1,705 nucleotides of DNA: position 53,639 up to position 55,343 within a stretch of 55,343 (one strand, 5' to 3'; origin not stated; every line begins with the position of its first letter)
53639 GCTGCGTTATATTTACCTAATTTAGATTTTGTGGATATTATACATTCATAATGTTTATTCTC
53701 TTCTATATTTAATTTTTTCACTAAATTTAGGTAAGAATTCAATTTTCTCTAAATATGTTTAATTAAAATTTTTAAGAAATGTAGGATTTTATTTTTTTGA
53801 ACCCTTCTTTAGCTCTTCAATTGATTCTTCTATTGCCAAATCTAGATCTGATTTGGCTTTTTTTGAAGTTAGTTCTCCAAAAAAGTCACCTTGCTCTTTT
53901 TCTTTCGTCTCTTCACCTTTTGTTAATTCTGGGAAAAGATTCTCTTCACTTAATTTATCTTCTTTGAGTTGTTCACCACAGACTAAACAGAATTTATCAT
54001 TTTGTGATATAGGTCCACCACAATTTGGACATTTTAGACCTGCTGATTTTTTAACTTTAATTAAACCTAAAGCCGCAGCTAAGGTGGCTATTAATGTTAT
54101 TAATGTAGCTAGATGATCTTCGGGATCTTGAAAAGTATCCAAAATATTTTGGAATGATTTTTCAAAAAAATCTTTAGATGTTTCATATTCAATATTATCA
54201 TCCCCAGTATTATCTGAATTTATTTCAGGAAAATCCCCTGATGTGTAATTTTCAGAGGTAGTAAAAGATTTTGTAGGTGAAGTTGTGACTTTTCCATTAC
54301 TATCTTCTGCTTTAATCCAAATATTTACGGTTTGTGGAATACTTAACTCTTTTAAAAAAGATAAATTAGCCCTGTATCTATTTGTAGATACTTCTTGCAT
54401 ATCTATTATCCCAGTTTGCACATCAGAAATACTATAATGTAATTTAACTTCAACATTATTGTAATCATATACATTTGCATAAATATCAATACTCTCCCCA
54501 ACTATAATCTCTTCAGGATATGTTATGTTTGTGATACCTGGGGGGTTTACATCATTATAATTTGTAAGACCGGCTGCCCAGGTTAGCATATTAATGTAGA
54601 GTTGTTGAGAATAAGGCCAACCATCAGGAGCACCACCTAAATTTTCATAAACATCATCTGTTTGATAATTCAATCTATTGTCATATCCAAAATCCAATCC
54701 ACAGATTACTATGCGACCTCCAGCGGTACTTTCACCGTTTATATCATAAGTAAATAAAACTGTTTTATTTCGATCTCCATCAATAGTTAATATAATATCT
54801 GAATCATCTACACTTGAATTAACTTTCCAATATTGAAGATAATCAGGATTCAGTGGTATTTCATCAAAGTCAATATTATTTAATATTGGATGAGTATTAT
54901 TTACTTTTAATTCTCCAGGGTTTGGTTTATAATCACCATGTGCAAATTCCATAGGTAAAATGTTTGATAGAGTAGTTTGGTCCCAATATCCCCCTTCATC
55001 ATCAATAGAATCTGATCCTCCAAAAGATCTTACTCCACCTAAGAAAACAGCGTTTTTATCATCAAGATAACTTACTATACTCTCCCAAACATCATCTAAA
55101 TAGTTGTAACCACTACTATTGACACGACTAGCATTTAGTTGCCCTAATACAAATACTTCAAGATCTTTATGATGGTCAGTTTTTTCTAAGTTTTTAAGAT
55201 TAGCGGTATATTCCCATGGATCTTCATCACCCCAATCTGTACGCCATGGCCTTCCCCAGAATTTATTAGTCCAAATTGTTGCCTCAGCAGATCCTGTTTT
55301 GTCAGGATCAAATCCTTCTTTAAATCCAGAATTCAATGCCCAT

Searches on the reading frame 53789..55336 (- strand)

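Call 23: search_protein_families(library=pfam, proteins=[window:53789-55336:-], max_evalue=0.001)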
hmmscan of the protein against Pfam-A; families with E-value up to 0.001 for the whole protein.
window:53789-55336:- (515 aa): 2 families
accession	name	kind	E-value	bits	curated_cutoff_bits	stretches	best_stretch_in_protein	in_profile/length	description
PF13240.11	Zn_Ribbon_1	-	4e-05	23.7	25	1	435-456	1-22/23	zinc-ribbon domain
PF12773.13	DZR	-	0.00027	21.4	27.3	1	436-459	1-24/45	Double zinc ribbon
